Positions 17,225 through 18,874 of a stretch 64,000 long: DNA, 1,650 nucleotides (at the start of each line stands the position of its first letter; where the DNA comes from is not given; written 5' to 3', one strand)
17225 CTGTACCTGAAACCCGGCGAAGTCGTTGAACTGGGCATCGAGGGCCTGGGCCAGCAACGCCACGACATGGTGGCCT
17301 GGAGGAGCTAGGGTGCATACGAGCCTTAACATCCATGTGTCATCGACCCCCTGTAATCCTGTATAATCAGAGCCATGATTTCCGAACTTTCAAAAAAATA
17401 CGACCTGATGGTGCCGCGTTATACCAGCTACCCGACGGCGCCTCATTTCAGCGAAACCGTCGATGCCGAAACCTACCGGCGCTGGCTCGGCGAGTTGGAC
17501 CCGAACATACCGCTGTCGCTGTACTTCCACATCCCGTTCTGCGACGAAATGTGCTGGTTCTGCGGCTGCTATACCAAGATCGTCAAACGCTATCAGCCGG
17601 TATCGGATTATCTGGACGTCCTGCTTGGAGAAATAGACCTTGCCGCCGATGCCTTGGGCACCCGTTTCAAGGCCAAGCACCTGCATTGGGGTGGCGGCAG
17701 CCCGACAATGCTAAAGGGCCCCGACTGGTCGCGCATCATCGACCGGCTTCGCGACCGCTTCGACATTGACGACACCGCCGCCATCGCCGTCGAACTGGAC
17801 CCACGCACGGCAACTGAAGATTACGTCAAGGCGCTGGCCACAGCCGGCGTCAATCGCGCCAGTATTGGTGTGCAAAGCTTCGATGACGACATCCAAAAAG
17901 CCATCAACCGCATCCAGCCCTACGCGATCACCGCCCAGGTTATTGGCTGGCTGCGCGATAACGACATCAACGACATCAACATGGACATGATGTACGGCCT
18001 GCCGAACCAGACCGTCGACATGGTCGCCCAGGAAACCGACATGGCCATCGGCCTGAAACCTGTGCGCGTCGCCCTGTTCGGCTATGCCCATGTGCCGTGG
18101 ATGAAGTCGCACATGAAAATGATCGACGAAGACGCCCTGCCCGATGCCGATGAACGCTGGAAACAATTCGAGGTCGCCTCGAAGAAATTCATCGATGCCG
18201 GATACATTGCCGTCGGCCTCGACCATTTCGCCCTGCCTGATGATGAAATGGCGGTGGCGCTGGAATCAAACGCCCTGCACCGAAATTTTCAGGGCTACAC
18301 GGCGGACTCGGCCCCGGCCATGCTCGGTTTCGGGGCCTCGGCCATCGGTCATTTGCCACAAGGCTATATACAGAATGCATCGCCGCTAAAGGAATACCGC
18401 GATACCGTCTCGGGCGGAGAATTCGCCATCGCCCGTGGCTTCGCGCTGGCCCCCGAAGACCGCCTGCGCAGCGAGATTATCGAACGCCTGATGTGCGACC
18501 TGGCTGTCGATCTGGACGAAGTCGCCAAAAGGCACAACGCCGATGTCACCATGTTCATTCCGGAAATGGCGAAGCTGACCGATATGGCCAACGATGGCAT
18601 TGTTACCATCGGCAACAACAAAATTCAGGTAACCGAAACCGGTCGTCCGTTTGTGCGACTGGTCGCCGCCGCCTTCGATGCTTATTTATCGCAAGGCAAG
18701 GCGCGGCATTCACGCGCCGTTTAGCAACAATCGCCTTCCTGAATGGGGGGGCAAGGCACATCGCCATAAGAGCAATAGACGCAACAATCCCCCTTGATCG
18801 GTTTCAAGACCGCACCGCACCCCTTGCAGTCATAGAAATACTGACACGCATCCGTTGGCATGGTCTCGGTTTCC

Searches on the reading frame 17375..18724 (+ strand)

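Call 62: search_protein_families(library=ncbifam, proteins=[window:17375-18724:+], max_evalue=1e-10)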
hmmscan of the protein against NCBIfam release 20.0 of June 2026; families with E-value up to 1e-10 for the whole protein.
window:17375-18724:+ (449 aa): 15 families
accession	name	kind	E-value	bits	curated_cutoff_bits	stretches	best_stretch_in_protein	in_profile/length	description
TIGR00538.1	hemN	equivalog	4.1e-137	457.7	324.95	1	4-447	6-452/454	oxygen-independent coproporphyrinogen III oxidase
NF006067.1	PRK08208.1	equivalog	9.8e-50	169.7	380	1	44-426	33-406/427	STM4012 family radical SAM protein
TIGR04107.1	rSAM_HutW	equivalog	1.2e-46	159.4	400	1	47-424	40-404/419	heme anaerobic degradation radical SAM methyltransferase ChuW/HutW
TIGR00539.1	hemN_rel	equivalog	1.5e-42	146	205.4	1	47-412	1-347/361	radical SAM family heme chaperone HemW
NF006385.0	PRK08629.1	equivalog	7.4e-33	114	355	1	49-428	55-407/439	coproporphyrinogen III oxidase family protein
TIGR03994.1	rSAM_HemZ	equivalog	4.6e-31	108.3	321.4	1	38-238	76-277/401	coproporphyrinogen dehydrogenase HemZ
NF004567.0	PRK05904.1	equivalog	1.5e-21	77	355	1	49-237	9-192/353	coproporphyrinogen III oxidase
NF006060.0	PRK08207.1-3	equivalog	1.5e-21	76.8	653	1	47-252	150-359/477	coproporphyrinogen III oxidase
NF006061.0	PRK08207.1-4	equivalog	2.1e-20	73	702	1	47-229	174-360/501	coproporphyrinogen III oxidase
NF006064.0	PRK08207.2-2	equivalog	1.1e-19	70.8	504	1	47-229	145-330/465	coproporphyrinogen III oxidase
NF005133.0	PRK06582.1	equivalog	5.2e-19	68.5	597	1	47-285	12-248/390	coproporphyrinogen III oxidase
NF006063.0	PRK08207.2-1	equivalog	8.4e-16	57.7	1074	1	46-229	192-378/518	coproporphyrinogen III oxidase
NF006059.0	PRK08207.1-1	equivalog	2.4e-14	52.9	1012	1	47-229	172-358/496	coproporphyrinogen III oxidase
NF006062.0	PRK08207.1-5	equivalog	2.9e-12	46.2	1007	1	47-251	149-357/476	coproporphyrinogen III oxidase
NF006066.0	PRK08207.2-5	equivalog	6.6e-12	44.8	1117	1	48-231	192-378/518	coproporphyrinogen III oxidase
